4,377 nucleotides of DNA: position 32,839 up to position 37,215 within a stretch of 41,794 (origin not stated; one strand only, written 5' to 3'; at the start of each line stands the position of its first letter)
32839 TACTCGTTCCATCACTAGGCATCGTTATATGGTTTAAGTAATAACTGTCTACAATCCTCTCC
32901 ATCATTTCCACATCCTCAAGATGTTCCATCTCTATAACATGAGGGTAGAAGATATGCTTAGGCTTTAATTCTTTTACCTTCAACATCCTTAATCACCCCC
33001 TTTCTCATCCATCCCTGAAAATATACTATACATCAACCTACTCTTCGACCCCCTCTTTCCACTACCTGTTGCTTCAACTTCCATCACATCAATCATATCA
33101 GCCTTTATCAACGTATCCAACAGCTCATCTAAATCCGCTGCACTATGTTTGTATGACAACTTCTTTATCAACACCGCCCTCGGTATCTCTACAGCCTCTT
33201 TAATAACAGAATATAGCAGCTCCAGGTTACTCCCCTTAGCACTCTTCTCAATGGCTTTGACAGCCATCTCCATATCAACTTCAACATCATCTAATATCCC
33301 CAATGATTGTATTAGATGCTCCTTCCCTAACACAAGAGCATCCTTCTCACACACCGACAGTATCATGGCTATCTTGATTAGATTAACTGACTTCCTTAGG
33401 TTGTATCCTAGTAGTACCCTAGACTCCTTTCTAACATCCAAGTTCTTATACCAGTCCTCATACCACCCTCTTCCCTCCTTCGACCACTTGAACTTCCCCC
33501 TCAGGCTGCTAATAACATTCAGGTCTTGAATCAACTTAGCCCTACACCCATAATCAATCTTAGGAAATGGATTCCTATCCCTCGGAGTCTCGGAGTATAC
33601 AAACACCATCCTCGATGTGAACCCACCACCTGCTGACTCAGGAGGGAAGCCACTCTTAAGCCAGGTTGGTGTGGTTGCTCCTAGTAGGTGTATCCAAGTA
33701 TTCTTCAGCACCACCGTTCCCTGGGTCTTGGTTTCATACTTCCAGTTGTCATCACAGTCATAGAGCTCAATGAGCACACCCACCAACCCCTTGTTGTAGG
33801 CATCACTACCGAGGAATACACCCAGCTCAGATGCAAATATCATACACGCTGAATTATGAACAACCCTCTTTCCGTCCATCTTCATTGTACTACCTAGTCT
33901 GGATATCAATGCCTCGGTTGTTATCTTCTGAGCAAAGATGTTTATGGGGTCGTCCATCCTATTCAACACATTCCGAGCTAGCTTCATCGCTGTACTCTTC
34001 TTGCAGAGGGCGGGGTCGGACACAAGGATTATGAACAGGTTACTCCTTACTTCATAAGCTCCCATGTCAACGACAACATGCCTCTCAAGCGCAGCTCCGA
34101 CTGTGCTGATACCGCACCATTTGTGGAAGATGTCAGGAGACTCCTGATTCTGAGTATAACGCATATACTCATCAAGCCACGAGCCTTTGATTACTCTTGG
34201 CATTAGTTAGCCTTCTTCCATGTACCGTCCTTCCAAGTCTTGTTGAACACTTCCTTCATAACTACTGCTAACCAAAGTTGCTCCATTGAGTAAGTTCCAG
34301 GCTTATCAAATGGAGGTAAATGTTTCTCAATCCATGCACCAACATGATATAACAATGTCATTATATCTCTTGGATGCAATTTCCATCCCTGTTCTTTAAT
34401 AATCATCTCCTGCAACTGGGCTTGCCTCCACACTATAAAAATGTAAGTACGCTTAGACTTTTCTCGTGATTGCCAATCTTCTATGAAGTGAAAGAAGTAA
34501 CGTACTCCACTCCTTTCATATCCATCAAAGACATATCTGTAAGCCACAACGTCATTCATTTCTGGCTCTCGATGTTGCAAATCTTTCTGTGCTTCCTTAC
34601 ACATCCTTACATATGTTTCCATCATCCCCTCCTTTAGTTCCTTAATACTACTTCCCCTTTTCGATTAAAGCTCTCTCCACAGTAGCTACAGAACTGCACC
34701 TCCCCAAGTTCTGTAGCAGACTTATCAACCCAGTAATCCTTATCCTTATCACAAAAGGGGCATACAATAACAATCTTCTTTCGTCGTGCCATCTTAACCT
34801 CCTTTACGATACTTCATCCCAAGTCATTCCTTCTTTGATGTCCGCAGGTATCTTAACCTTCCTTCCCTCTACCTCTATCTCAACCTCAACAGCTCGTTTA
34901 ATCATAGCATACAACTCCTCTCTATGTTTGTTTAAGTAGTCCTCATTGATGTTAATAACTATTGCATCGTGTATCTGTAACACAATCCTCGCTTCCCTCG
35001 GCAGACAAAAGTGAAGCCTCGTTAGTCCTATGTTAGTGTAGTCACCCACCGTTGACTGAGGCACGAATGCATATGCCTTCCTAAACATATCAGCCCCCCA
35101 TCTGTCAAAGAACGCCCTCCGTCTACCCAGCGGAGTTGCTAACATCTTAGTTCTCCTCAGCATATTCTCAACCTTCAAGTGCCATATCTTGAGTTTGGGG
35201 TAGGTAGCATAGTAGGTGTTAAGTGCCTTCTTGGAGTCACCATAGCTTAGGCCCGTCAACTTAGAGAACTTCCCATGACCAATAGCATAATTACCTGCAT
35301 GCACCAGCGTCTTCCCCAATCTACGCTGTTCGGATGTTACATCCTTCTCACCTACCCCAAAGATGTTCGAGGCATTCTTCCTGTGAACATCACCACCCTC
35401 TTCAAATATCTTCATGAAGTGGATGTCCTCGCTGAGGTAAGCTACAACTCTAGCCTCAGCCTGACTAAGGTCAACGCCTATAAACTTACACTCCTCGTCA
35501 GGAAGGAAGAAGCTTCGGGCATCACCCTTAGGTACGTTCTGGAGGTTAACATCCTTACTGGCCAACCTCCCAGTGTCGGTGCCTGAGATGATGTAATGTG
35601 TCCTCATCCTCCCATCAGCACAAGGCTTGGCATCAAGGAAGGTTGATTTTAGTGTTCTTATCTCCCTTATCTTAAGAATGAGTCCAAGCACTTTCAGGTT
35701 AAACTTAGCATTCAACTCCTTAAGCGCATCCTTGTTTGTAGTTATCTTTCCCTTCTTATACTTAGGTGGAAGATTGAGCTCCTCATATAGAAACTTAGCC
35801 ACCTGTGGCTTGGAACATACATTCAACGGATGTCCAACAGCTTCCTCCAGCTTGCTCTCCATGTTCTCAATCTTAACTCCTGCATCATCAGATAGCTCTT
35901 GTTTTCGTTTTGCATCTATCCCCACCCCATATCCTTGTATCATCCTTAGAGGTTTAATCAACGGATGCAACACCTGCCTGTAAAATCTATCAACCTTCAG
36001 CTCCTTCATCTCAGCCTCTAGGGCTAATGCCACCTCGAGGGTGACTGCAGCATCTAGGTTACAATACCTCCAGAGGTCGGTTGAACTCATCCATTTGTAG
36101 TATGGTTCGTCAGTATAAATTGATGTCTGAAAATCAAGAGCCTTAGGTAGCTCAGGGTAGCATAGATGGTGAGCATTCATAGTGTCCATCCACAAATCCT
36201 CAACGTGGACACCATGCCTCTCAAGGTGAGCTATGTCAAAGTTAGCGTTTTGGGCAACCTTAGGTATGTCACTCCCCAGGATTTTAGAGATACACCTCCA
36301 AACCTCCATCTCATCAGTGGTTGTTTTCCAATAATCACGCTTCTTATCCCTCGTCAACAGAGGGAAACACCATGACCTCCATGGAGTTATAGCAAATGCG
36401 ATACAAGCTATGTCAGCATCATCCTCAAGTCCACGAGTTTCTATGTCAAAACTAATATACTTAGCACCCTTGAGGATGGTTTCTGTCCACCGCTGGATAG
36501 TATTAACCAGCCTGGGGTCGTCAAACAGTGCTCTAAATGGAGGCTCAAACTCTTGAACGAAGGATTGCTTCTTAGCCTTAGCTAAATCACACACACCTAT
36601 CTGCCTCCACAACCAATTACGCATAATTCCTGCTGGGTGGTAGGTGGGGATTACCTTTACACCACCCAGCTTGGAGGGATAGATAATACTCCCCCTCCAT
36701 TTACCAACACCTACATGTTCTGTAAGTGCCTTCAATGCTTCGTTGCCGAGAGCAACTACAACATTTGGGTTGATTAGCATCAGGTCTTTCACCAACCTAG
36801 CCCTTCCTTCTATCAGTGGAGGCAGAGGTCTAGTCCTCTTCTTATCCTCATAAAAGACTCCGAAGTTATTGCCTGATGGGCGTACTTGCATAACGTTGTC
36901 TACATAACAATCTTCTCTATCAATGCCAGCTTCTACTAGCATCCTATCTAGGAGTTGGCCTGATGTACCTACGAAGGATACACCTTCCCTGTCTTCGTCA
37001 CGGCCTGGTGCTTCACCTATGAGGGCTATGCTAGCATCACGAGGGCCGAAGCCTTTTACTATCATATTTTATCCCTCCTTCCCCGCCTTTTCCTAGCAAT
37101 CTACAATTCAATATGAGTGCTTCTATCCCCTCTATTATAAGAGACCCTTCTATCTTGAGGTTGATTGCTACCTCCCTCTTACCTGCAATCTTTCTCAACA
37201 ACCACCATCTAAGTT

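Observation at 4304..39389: Five copies of a 25-bp near-palindrome; four of them end 16-18 nt upstream of a start codon on whichever strand is coding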

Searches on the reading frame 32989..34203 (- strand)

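Call 34: search_protein_families(library=pfam, proteins=[window:32989-34203:-], max_evalue=0.01)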
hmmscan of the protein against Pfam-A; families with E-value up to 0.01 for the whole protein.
window:32989-34203:- (404 aa): 1 family
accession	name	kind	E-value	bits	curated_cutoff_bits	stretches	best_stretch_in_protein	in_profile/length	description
PF13148.11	DUF3987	-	5.9e-09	36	27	2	116-207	142-235/364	Protein of unknown function (DUF3987)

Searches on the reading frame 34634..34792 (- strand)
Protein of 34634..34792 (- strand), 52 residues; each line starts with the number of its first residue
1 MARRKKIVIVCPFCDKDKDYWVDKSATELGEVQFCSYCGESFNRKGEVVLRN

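Call 86: search_protein_families(library=pfam, proteins=[window:34634-34792:-], max_evalue=0.05)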
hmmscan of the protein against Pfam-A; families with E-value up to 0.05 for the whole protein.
window:34634-34792:- (52 aa): 13 families
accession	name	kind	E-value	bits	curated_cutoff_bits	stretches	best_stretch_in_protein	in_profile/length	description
PF23475.1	zf-Tbcl_FmdE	-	0.0012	18.7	23.2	0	29-42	4-17/35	FmdE treble clef zinc finger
PF14255.11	Cys_rich_CPXG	-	0.0026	18.1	25.2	0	9-27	1-19/52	Cysteine-rich CPXCG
PF13894.12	zf-C2H2_4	-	0.0027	18.7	27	0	35-47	3-15/24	C2H2-type zinc finger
PF02748.20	PyrI_C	-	0.003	17.8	23.4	0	35-45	36-46/48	Aspartate carbamoyltransferase regulatory chain, metal binding domain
PF08271.17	Zn_Ribbon_TF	-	0.0039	17.2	29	1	10-40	2-27/43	TFIIB zinc-binding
PF24460.1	DUF7575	-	0.0065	16.2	28.5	0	31-42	16-27/28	Domain of unknown function (DUF7575)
PF13248.11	Zn_ribbon_3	-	0.0091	15.9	27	0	32-40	16-24/26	zinc-ribbon domain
PF00096.32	zf-C2H2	-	0.011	16.6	25.2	0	35-47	3-15/23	Zinc finger, C2H2 type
PF05129.18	Zn_ribbon_Elf1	-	0.018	15.6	29.8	1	9-43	23-57/79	Transcription elongation factor Elf1 like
PF24333.1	DUF7501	-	0.023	15.3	27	0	10-16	12-18/58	Family of unknown function (DUF7501)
PF13240.11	Zn_Ribbon_1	-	0.046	14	25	0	31-40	12-21/23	zinc-ribbon domain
PF05605.18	zf-Di19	-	0.047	14.4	27.5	0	10-18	4-12/54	Drought induced 19 protein (Di19), zinc-binding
PF02892.21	zf-BED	-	0.049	14.1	20.6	0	35-47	19-31/44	BED zinc finger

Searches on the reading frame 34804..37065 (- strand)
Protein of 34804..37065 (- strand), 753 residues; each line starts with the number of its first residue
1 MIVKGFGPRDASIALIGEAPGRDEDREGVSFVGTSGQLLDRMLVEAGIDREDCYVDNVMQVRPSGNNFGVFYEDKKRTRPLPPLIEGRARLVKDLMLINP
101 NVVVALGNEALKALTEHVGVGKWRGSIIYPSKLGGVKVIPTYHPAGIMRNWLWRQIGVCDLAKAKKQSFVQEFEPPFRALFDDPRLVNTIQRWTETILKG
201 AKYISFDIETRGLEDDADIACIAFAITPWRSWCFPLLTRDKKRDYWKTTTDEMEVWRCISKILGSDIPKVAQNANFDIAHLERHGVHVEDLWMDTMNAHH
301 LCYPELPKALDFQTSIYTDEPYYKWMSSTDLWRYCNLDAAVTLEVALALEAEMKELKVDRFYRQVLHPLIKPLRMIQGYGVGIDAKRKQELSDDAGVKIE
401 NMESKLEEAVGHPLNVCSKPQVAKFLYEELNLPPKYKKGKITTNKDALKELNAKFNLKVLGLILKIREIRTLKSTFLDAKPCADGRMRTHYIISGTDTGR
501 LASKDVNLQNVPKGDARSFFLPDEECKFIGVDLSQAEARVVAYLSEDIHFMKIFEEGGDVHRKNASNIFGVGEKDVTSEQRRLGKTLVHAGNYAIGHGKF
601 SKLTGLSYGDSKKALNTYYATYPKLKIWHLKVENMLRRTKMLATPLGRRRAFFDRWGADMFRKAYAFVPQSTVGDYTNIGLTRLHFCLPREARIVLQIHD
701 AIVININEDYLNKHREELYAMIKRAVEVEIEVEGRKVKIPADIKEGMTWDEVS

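Call 34: search_protein_families(library=pfam, proteins=[window:34804-37065:-], max_evalue=0.01)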
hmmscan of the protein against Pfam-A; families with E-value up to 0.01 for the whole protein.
window:34804-37065:- (753 aa): 3 families
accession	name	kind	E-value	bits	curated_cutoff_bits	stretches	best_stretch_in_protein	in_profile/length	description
PF00476.26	DNA_pol_A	-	2.6e-66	224.5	34.3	1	388-751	4-381/381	DNA polymerase family A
PF03167.25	UDG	-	2.9e-28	99.1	24.3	1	5-153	2-127/141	Uracil DNA glycosylase superfamily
PF01612.26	DNA_pol_A_exo1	-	9.6e-09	35.7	23.6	1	198-353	17-172/173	3'-5' exonuclease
